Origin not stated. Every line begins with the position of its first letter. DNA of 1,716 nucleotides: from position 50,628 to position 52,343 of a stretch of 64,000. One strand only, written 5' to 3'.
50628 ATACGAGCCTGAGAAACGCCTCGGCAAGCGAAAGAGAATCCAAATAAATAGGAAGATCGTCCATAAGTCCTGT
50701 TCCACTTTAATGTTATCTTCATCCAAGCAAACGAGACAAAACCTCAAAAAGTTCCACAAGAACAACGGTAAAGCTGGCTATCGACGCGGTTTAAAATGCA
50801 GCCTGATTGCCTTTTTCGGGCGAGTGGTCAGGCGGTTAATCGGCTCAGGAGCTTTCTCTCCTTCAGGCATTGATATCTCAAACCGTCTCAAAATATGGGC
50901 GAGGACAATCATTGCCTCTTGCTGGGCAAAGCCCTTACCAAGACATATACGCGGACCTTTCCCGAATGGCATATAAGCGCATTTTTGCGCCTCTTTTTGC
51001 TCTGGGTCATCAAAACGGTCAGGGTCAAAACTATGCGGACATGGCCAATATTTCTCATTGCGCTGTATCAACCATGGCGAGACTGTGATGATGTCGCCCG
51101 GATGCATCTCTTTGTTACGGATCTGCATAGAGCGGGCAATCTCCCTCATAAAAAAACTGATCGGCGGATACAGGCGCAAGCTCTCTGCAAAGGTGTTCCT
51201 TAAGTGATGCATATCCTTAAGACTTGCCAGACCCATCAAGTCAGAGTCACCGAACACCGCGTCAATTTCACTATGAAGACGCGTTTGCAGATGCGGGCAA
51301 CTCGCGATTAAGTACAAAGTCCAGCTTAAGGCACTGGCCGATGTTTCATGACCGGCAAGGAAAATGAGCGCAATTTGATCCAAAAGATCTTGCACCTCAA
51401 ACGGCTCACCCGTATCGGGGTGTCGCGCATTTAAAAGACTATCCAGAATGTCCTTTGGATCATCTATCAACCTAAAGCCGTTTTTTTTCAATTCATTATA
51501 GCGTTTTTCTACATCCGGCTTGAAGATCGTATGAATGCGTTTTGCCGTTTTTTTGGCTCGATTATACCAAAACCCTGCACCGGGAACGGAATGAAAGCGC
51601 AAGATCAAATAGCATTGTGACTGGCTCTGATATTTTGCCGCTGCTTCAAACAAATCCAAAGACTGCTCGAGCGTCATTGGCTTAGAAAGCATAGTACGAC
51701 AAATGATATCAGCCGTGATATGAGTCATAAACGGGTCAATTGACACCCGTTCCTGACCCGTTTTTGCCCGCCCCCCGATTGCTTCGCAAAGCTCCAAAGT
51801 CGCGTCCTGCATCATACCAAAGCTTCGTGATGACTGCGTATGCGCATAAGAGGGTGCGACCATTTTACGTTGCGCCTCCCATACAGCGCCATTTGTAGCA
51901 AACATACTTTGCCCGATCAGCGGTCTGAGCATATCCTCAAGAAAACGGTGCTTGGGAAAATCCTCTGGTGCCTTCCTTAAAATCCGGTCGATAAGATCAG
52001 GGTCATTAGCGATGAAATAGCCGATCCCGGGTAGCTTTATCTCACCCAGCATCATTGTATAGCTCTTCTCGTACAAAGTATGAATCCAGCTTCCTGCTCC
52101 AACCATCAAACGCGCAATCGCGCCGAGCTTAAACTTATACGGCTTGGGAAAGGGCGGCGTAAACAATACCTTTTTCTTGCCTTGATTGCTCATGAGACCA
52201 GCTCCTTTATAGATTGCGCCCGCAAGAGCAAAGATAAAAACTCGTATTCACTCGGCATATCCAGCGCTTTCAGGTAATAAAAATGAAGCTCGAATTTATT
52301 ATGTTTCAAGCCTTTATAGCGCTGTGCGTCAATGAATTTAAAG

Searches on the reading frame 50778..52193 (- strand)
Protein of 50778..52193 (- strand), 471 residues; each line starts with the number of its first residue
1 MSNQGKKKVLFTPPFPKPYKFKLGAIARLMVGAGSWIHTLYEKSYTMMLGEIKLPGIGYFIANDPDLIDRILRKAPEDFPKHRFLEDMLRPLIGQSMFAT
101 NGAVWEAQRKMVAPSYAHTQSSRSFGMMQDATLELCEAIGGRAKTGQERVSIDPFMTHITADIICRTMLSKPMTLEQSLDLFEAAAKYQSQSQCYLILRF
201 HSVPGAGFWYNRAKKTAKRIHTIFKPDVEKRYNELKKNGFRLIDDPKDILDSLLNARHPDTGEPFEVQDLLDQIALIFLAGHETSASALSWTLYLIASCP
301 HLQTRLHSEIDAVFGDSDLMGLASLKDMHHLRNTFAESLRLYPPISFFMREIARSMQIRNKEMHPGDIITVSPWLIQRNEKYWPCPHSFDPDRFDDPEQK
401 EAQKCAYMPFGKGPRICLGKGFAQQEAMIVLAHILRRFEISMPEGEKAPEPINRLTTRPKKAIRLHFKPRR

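Call 37: find_related_loci(query=window:50778-52193:-, collection=metagenome_contigs, flank=10000)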
Query window:50778-52193:- (471 aa) in metagenome_contigs; peptide patterns used: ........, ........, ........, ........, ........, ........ (x = any residue, [..] = any of these).
75 stretches matched a pattern, but none encodes a relative of the query by tblastn (E <= 1e-3).
